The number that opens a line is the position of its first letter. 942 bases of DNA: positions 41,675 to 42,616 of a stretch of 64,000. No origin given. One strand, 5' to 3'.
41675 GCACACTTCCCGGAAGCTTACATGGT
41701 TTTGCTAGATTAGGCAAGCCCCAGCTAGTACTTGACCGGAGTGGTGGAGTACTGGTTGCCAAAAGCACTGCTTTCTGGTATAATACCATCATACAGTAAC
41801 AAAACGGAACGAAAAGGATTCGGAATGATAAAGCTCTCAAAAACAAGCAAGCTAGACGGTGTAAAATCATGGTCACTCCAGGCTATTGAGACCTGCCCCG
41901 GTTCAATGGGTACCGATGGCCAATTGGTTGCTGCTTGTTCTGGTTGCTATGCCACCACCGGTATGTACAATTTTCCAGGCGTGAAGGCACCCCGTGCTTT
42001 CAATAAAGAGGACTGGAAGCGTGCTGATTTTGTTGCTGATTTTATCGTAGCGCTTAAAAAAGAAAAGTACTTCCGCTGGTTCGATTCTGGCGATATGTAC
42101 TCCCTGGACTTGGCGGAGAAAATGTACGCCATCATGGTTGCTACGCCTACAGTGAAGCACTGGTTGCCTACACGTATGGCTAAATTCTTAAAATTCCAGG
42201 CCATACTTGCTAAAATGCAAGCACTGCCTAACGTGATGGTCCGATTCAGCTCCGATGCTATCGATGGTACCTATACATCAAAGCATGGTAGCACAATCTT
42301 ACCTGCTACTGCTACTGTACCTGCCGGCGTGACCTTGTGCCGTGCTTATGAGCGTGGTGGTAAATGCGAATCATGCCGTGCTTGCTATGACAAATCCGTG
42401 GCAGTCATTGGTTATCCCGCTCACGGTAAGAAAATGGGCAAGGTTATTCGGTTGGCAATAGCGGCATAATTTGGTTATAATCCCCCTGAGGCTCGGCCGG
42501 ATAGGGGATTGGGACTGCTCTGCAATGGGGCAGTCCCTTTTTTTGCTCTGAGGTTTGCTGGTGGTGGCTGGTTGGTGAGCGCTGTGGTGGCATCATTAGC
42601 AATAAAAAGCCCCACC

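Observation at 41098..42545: Compact rightward operon: coiled-coil protein, 33-aa TM micro-protein and 73-aa protein linked by ATGA overlaps, then a Cys-motif (possibly DUF5131-like) protein behind its own promoter and terminator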

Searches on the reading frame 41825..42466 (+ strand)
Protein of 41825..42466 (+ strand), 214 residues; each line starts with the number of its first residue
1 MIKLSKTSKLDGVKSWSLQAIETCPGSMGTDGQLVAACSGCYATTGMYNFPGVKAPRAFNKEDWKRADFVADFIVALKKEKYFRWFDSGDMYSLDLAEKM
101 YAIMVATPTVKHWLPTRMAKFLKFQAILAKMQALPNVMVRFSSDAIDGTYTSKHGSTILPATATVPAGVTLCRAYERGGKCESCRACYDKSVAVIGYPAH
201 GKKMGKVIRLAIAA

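Call 5: search_protein_families(library=pfam, proteins=[window:41825-42466:+], max_evalue=1)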
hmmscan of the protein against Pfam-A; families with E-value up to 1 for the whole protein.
window:41825-42466:+ (214 aa): 2 families
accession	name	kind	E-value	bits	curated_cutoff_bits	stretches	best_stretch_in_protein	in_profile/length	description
PF17338.8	GP88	-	1.9e-28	100.3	24.4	1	15-151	27-168/230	Gene product 88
PF23872.1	DUF7227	-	5.7e-09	36.3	27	1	22-207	25-217/223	Domain of unknown function (DUF7227)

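Call 9: search_protein_families(library=phrogs, proteins=[window:41825-42466:+], max_evalue=1)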
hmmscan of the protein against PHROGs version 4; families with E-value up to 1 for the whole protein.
window:41825-42466:+ (214 aa): 1 family
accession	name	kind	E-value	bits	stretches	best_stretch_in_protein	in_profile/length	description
phrog_1392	-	unknown function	9.2e-25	88.5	1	6-204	64-283/296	-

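Call 13: search_dna_similar(query=window:41825-42466:+, collection=phages, mode=protein, max_rows=30)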
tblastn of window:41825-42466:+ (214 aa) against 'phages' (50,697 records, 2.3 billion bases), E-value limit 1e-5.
Records with a match: 22; places in all: 28; records where one place covers at least 80% of the query: 8.
Best place of each record, by identity: 60-80% 2; <60% 20.
By first word of the organism name: Roseobacter 6; Streptomyces 6; Acinetobacter 3; Caudoviricetes 2; Pelagibacter 2; Caulobacter 2; phage 1.
By host as written in the record: Streptomyces lividans JI 1326 6; Paracoccaceae bacterium strain FZCC0023 3; - 2; Candidatus Pelagibacter sp. HTCC1062 2; Rhodobacteraceae bacterium FZCC0023 2; Caulobacter crescentus 2; Acinetobacter baumannii 1; Acinetobacter baumannii strain KZ-1098 1; and 3 more.
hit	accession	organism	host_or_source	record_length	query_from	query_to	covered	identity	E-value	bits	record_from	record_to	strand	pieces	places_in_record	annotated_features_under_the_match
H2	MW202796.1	Caudoviricetes sp.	Manatee Spring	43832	1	209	98%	66.2%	1e-90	296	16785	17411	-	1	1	hypothetical protein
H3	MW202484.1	Caudoviricetes sp.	Manatee Spring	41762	1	210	98%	63.4%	6e-88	288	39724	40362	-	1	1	hypothetical protein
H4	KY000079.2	Acinetobacter phage AM24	Acinetobacter baumannii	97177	1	213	100%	50.4%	3e-68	231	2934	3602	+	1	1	hypothetical protein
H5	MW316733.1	Acinetobacter phage Bestia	Acinetobacter baumannii strain KZ-1098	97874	1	202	94%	52.6%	3e-68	231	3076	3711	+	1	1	hypothetical protein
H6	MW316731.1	Acinetobacter phage Mithridates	Acinetobacter baumannii strain LUH 5533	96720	1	202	94%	52.1%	7e-68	230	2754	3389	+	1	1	hypothetical protein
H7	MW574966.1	phage 023Pt_psg01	unknown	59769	4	200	92%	32.8%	2e-22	100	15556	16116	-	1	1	hypothetical protein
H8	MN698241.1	Pelagibacter phage HTVC027P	Candidatus Pelagibacter sp. HTCC1062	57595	4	200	92%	31.0%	2e-21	97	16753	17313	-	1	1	hypothetical protein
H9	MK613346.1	Roseobacter phage CRP-4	Rhodobacteraceae bacterium FZCC0023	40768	36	200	77%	36.8%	2e-17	86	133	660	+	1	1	hypothetical protein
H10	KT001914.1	Caulobacter phage Seuss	Caulobacter crescentus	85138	38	200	76%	32.8%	8e-17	84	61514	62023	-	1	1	hypothetical protein | ribosome_binding_site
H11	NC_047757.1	Caulobacter phage Seuss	Caulobacter crescentus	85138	38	200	76%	32.8%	8e-17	84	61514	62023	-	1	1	hypothetical protein | ribosome_binding_site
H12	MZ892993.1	Pelagibacter phage HTVC033P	Candidatus Pelagibacter sp. HTCC1062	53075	38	212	82%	29.9%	9e-16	81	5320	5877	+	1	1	hypothetical protein (x2)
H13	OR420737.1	Roseobacter phage CRP-171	Paracoccaceae bacterium strain FZCC0023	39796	58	200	67%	33.6%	2e-17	86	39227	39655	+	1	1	hypothetical protein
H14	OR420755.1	Roseobacter phage CRP-113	Paracoccaceae bacterium strain FZCC0023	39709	58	200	67%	33.6%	2e-17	86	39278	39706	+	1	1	hypothetical protein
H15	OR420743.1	Roseobacter phage CRP-125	Paracoccaceae bacterium strain FZCC0023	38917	58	200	67%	32.2%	3e-15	79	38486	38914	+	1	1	hypothetical protein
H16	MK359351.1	Streptomyces phage BoomerJR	Streptomyces lividans JI 1326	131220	23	187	77%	25.2%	6e-6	52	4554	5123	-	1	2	9: hypothetical protein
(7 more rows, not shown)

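Call 14: get_annotated_region(hit=H2, flank=4000)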
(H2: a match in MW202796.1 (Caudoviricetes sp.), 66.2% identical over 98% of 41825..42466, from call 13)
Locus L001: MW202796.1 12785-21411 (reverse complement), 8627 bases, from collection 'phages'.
description: Myoviridae sp. isolate ct2os315, complete genome.
organism: Caudoviricetes sp. (NCBI taxid 2832643)
taxonomy: Viruses; Duplodnaviria; Heunggongvirae; Uroviricota; Caudoviricetes
host: -; source: Manatee Spring; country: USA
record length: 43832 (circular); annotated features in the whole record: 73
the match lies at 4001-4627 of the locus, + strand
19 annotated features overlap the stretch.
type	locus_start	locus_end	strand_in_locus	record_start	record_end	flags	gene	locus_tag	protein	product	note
CDS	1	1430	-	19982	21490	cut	-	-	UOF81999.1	terminase large subunit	-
CDS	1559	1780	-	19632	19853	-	-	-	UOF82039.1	hypothetical protein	-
CDS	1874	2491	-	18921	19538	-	-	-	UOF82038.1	hypothetical protein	-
CDS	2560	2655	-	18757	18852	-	-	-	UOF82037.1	hypothetical protein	-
CDS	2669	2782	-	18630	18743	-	-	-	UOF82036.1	hypothetical protein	-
CDS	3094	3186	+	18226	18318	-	-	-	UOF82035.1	hypothetical protein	-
CDS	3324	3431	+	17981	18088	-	-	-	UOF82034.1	hypothetical protein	-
CDS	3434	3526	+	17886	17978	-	-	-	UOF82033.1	hypothetical protein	-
CDS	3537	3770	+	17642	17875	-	-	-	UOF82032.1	hypothetical protein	-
CDS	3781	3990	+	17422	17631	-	-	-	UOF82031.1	rec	-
CDS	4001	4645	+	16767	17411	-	-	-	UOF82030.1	hypothetical protein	-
CDS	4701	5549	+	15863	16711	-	-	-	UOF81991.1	antirestriction protein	-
CDS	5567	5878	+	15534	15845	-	-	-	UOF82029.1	hypothetical protein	-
CDS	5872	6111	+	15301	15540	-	-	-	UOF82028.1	hypothetical protein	-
CDS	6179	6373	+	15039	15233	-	-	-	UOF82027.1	hypothetical protein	-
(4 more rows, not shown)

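Call 15: get_annotated_region(hit=H3, flank=4000)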
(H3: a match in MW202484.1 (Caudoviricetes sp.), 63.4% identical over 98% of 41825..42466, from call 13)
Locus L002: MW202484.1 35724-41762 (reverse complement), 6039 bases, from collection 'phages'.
description: Podoviridae sp. isolate ctfne034, complete genome.
organism: Caudoviricetes sp. (NCBI taxid 2832643)
taxonomy: Viruses; Duplodnaviria; Heunggongvirae; Uroviricota; Caudoviricetes
host: -; source: Manatee Spring; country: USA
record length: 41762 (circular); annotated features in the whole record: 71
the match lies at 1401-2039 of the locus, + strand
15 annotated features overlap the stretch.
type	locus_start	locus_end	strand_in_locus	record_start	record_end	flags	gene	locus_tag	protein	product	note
CDS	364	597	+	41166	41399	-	-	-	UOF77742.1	hypothetical protein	-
CDS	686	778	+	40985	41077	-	-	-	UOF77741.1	hypothetical protein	-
CDS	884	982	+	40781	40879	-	-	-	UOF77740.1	yvrj protein family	-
CDS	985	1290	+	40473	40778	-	-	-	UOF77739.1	hypothetical protein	-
CDS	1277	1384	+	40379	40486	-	-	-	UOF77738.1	hypothetical protein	-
CDS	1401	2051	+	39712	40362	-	-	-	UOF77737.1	hypothetical protein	-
CDS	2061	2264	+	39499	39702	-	-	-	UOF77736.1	hypothetical protein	-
CDS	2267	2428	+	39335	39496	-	-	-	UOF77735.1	hypothetical protein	-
CDS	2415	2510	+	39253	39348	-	-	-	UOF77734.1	hypothetical protein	-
CDS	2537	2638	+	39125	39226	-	-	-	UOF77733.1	hypothetical protein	-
CDS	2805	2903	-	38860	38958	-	-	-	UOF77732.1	hypothetical protein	-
CDS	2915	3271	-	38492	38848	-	-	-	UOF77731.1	hypothetical protein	-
CDS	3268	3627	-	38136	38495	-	-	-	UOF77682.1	hypothetical protein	-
CDS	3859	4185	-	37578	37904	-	-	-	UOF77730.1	hypothetical protein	-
CDS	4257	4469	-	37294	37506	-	-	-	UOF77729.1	hypothetical protein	-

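Call 16: get_annotated_region(hit=H4, flank=4000)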
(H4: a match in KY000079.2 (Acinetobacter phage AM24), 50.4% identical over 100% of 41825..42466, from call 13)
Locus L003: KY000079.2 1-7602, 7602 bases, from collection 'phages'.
description: Acinetobacter phage AM24, complete genome.
organism: Acinetobacter phage AM24 (NCBI taxid 1913571)
taxonomy: Viruses; Duplodnaviria; Heunggongvirae; Uroviricota; Caudoviricetes
host: Acinetobacter baumannii; source: -; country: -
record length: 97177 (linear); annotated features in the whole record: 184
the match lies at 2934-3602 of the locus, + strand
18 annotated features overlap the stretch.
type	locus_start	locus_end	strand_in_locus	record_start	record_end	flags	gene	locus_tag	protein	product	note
CDS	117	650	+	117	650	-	-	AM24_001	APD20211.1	hypothetical protein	-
CDS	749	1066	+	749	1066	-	-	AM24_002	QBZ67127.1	hypothetical protein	-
CDS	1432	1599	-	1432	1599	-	-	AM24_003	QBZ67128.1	hypothetical protein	-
CDS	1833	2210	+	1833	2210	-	-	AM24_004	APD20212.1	hypothetical protein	-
CDS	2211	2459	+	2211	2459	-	-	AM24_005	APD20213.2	hypothetical protein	-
CDS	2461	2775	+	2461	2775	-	-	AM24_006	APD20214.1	hypothetical protein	-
CDS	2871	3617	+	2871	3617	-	-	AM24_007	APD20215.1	hypothetical protein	-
CDS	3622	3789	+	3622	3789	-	-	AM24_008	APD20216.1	hypothetical protein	-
CDS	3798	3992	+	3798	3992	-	-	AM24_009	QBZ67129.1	hypothetical protein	-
CDS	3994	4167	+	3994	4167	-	-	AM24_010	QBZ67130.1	hypothetical protein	-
CDS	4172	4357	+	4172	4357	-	-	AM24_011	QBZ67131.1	hypothetical protein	-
CDS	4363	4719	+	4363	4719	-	-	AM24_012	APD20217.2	hypothetical protein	-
CDS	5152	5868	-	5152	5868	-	-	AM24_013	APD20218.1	hypothetical protein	-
CDS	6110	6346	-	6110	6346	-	-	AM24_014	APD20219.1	hypothetical protein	-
CDS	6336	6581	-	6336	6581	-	-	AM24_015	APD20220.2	hypothetical protein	-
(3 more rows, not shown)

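Call 19: find_encoding_contigs(protein=window:41825-42466:+, flank=10000, max_places=6)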
Protein window:41825-42466:+ (214 aa): 24 contigs read that carry it; 6 places shown.
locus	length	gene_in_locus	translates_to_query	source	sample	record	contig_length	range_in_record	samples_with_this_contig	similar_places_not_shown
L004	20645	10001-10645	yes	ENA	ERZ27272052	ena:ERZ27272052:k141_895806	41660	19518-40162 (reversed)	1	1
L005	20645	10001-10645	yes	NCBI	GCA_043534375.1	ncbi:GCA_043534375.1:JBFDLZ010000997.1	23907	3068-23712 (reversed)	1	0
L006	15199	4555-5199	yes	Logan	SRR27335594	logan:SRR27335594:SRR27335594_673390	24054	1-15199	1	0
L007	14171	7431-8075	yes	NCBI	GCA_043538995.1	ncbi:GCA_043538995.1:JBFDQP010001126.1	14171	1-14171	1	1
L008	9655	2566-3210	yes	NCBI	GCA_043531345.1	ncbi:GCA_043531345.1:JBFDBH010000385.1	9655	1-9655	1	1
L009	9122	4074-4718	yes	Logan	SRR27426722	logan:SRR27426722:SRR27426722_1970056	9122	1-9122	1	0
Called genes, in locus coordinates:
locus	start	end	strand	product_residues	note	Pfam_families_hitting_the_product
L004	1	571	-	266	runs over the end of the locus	PF01145:Band_7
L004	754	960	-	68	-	PF24875:DUF7736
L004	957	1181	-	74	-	-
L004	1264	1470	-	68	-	-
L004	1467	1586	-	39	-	-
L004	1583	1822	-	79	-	-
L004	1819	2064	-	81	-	-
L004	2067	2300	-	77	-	-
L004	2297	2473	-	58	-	-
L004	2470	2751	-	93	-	-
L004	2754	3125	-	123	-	-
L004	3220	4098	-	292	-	-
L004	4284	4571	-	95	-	-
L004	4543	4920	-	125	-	-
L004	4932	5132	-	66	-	-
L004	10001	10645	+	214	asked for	PF17338:GP88, PF23872:DUF7227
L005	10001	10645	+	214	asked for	PF17338:GP88, PF23872:DUF7227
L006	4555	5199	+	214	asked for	PF17338:GP88, PF23872:DUF7227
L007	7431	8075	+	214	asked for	PF17338:GP88, PF23872:DUF7227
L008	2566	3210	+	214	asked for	PF17338:GP88, PF23872:DUF7227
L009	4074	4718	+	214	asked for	PF17338:GP88, PF23872:DUF7227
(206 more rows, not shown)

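Call 20: find_homologous_proteins(query=window:41825-42466:+)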
Query window:41825-42466:+ (214 aa): 4847 proteins with E <= 0.001 among 4991 candidates; the best 120 are listed.
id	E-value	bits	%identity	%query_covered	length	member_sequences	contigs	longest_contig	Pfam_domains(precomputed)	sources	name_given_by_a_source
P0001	3.2e-140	482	99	100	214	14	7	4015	PF23872.2,PF17338.9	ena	-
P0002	1.2e-109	383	79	100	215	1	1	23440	PF23872.2,PF17338.9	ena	-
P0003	3.0e-109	381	80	99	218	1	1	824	PF23872.2,PF17338.9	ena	-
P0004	2.5e-107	375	77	100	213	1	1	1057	PF23872.2,PF17338.9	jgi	jgi:hypothetical protein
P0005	3.1e-106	371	79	100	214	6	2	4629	PF23872.2,PF17338.9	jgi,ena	jgi:hypothetical protein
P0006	3.6e-106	371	79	98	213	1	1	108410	PF23872.2,PF17338.9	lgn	-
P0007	8.9e-106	370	76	100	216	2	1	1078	PF23872.2,PF17338.9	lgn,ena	-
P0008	1.8e-105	369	76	100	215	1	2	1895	PF23872.2,PF17338.9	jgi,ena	jgi:hypothetical protein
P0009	2.6e-105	368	75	100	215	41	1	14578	PF23872.2,PF17338.9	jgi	jgi:hypothetical protein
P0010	3.0e-105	368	78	100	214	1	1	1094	PF23872.2,PF17338.9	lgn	-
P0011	4.3e-105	368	76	100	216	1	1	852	PF23872.2,PF17338.9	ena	-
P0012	7.9e-105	367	77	100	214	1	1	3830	PF23872.2,PF17338.9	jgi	-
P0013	1.5e-104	366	77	99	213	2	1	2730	PF23872.2,PF17338.9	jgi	jgi:hypothetical protein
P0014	1.5e-104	366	76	100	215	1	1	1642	PF23872.2,PF17338.9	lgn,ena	-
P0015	1.6e-104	366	77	100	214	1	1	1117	PF23872.2,PF17338.9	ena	-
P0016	2.3e-104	365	72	100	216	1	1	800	PF23872.2,PF17338.9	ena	-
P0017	2.3e-104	365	76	100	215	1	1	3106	PF23872.2,PF17338.9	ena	-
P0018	2.9e-104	365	76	100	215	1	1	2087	PF23872.2,PF17338.9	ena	-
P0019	3.4e-104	365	77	100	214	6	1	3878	PF23872.2,PF17338.9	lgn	-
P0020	3.5e-104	365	75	100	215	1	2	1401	PF23872.2,PF17338.9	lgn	-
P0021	4.7e-104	364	75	100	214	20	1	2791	PF23872.2,PF17338.9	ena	-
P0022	5.1e-104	364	77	99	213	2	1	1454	PF23872.2,PF17338.9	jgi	jgi:hypothetical protein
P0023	1.4e-103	363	75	100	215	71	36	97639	PF23872.2,PF17338.9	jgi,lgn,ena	jgi:hypothetical protein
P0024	1.7e-103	362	74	100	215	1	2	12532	PF23872.2,PF17338.9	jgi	jgi:hypothetical protein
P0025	2.4e-103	362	76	100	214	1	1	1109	PF23872.2,PF17338.9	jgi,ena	jgi:hypothetical protein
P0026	2.6e-103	362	75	100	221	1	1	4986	PF23872.2,PF17338.9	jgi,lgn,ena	jgi:hypothetical protein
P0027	3.6e-103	361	75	100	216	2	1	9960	PF23872.2,PF17338.9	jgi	jgi:hypothetical protein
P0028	4.8e-103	361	76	100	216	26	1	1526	PF23872.2,PF17338.9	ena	-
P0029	5.0e-103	361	75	100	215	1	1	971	PF23872.2,PF17338.9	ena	-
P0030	5.2e-103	361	74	100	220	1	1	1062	PF23872.2,PF17338.9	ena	-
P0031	5.7e-103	361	76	99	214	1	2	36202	PF23872.2,PF17338.9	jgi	-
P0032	6.4e-103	361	75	100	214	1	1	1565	PF23872.2,PF17338.9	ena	-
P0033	6.4e-103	361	75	100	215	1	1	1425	PF23872.2,PF17338.9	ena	-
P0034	8.6e-103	360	74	100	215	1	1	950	PF23872.2,PF17338.9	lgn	-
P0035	9.0e-103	360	74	100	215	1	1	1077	PF23872.2,PF17338.9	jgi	-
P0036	1.2e-102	360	74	100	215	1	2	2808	PF23872.2,PF17338.9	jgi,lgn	jgi:hypothetical protein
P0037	1.2e-102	360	74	100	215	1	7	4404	PF23872.2,PF17338.9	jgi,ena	-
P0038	1.5e-102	359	75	100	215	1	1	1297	PF23872.2,PF17338.9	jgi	jgi:hypothetical protein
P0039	2.0e-102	359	75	100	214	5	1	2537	PF23872.2,PF17338.9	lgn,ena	-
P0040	2.3e-102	359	74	100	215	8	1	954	PF23872.2,PF17338.9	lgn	-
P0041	2.4e-102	359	74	100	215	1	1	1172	PF23872.2,PF17338.9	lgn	-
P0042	2.8e-102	358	74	100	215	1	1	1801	PF23872.2,PF17338.9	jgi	jgi:hypothetical protein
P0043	3.1e-102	358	74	100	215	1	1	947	PF23872.2,PF17338.9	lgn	-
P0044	4.0e-102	358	74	100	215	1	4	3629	PF23872.2,PF17338.9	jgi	jgi:hypothetical protein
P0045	4.1e-102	358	72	98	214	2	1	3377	PF23872.2,PF17338.9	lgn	-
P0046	4.2e-102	358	74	100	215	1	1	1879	PF23872.2,PF17338.9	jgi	jgi:hypothetical protein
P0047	4.2e-102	358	74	100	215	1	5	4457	PF23872.2,PF17338.9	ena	-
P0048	4.3e-102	358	74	100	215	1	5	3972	PF23872.2,PF17338.9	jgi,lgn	jgi:hypothetical protein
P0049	4.6e-102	358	74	100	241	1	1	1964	PF23872.2,PF17338.9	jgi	jgi:hypothetical protein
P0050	5.7e-102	357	74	100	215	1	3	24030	PF23872.2,PF17338.9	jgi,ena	jgi:hypothetical protein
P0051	6.3e-102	357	74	100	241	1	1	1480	PF23872.2,PF17338.9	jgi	jgi:hypothetical protein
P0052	7.0e-102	357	74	100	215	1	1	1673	PF23872.2,PF17338.9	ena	-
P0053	7.3e-102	357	74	99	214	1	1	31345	PF23872.2,PF17338.9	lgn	-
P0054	7.4e-102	357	74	100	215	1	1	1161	PF23872.2,PF17338.9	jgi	-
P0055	7.4e-102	357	75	100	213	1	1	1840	PF23872.2,PF17338.9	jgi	jgi:hypothetical protein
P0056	7.9e-102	357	74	100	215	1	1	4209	PF23872.2,PF17338.9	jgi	-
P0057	8.6e-102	357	73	99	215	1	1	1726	PF23872.2,PF17338.9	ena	-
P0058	9.0e-102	357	75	100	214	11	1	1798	PF23872.2,PF17338.9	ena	-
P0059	9.6e-102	357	75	100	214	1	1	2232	PF23872.2,PF17338.9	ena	-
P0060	1.1e-101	357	74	100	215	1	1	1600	PF23872.2,PF17338.9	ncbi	-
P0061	1.1e-101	357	73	100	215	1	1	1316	PF23872.2,PF17338.9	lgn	-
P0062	1.1e-101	357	74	100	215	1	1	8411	PF23872.2,PF17338.9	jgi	-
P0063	1.1e-101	357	76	100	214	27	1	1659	PF23872.2,PF17338.9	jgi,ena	jgi:hypothetical protein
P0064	1.2e-101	356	73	100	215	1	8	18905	PF23872.2,PF17338.9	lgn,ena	-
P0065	1.2e-101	356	74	100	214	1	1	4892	PF23872.2,PF17338.9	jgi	-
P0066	1.4e-101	356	74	100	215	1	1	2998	PF23872.2,PF17338.9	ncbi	-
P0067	1.4e-101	356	70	100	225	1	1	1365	PF23872.2,PF17338.9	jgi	-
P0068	1.5e-101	356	74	100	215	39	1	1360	PF23872.2,PF17338.9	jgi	jgi:hypothetical protein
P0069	1.8e-101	356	73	98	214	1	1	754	PF23872.2,PF17338.9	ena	-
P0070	2.0e-101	356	74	100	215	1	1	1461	PF23872.2,PF17338.9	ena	-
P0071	2.0e-101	356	74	100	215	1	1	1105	PF23872.2,PF17338.9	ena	-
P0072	2.0e-101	356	75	100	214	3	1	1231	PF23872.2,PF17338.9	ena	-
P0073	3.2e-101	355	73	100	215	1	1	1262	PF23872.2,PF17338.9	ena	-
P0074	3.9e-101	355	72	100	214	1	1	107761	PF23872.2,PF17338.9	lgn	-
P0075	4.5e-101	355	74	100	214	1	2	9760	PF23872.2,PF17338.9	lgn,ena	-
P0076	5.3e-101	354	73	100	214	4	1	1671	PF23872.2,PF17338.9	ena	-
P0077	7.6e-101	354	72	100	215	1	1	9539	PF23872.2,PF17338.9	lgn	-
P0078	9.2e-101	354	74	100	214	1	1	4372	PF23872.2,PF17338.9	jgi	jgi:hypothetical protein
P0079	1.0e-100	353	73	99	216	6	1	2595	PF23872.2,PF17338.9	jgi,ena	-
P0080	1.1e-100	353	74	100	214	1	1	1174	PF23872.2,PF17338.9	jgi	jgi:Gene product 88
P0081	1.3e-100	353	74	100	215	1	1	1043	PF23872.2,PF17338.9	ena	-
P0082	1.3e-100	353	72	98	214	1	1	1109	PF23872.2,PF17338.9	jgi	jgi:hypothetical protein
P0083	1.3e-100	353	74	100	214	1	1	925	PF23872.2,PF17338.9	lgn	-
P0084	1.4e-100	353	73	100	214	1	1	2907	PF23872.2,PF17338.9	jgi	jgi:hypothetical protein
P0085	1.7e-100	353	73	100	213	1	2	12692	PF23872.2,PF17338.9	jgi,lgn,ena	jgi:hypothetical protein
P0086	2.0e-100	352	73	100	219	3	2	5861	PF23872.2,PF17338.9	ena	-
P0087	2.1e-100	352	73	100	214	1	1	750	PF23872.2,PF17338.9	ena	-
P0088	2.2e-100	352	72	98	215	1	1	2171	PF23872.2,PF17338.9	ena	-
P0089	2.6e-100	352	75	99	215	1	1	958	PF23872.2,PF17338.9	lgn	-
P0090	2.6e-100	352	74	100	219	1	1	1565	PF23872.2,PF17338.9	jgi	-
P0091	3.2e-100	352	71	100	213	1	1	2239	PF23872.2,PF17338.9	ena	-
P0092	3.7e-100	352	69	100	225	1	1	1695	PF23872.2,PF17338.9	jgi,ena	-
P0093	5.0e-100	351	69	100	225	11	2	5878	PF23872.2,PF17338.9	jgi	-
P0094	5.7e-100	351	74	100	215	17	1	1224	PF23872.2,PF17338.9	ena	-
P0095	5.8e-100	351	69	100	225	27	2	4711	PF23872.2,PF17338.9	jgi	-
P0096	6.5e-100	351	73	100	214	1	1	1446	PF23872.2,PF17338.9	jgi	jgi:hypothetical protein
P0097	6.7e-100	351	73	100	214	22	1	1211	PF23872.2,PF17338.9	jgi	jgi:hypothetical protein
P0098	7.2e-100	351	72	99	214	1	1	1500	PF23872.2,PF17338.9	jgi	-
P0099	7.8e-100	350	72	98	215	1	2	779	PF23872.2,PF17338.9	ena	-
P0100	8.2e-100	350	72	98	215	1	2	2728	PF23872.2,PF17338.9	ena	-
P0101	1.2e-99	350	74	99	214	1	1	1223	PF23872.2,PF17338.9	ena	-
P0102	1.2e-99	350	73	99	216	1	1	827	PF23872.2,PF17338.9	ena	-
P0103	1.3e-99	350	72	100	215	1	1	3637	PF23872.2,PF17338.9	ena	-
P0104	1.3e-99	350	69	100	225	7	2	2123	PF23872.2,PF17338.9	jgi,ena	-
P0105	1.5e-99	350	74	99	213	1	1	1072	PF23872.2,PF17338.9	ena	-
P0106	2.0e-99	349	72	100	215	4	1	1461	PF23872.2,PF17338.9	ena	-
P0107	2.2e-99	349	75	100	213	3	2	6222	PF23872.2,PF17338.9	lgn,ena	-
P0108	2.5e-99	349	74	100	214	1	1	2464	PF23872.2,PF17338.9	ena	-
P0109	2.6e-99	349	73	100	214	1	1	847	PF23872.2,PF17338.9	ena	-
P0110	2.8e-99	349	72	99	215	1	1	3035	PF23872.2,PF17338.9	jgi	jgi:hypothetical protein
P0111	2.9e-99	349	73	99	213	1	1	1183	PF23872.2,PF17338.9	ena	-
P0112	3.0e-99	349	73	100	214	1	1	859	PF23872.2,PF17338.9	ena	-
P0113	3.1e-99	349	74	99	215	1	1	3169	PF23872.2,PF17338.9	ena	-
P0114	3.6e-99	348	74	100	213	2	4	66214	PF23872.2,PF17338.9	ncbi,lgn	-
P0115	3.7e-99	348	73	100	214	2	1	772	PF23872.2,PF17338.9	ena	-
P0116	3.8e-99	348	71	98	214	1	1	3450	PF23872.2,PF17338.9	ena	-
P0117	4.0e-99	348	72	98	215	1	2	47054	PF23872.2,PF17338.9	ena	-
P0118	4.0e-99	348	72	98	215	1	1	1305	PF23872.2,PF17338.9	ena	-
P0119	4.1e-99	348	72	100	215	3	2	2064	PF23872.2,PF17338.9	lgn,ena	-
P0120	4.6e-99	348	73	100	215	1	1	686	PF23872.2,PF17338.9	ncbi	-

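Call 23: search_protein_families(library=ncbifam, proteins=[window:41825-42466:+], max_evalue=1)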
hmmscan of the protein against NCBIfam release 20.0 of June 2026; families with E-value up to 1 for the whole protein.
window:41825-42466:+ (214 aa): 1 family
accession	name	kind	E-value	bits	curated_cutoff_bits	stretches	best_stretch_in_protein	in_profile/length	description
TIGR02264.1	gmx_para_CXXCG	equivalog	0.093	12.1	100.15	1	6-35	13-42/237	SitI6 family double-CXXCG motif immunity protein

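Call 24: search_protein_families(library=padloc, proteins=[window:41825-42466:+], max_evalue=1)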
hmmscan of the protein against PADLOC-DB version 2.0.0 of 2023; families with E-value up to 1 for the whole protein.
window:41825-42466:+ (214 aa): 0 families

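Call 27: search_solved_structures(query=A1, max_evalue=10)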
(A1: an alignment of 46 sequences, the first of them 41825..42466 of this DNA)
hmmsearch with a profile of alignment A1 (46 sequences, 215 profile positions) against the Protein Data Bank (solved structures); distinct sequences matched with E-value up to 10: 2.
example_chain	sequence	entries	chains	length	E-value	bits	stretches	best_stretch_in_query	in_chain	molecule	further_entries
1fp0_A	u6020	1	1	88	0.012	18.3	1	147-192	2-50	KAP-1 COREPRESSOR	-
4n7r_A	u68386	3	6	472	0.32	13.6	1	35-89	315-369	Glutamyl-tRNA reductase 1, chloroplastic | Glutamyl-tRNA reductase 1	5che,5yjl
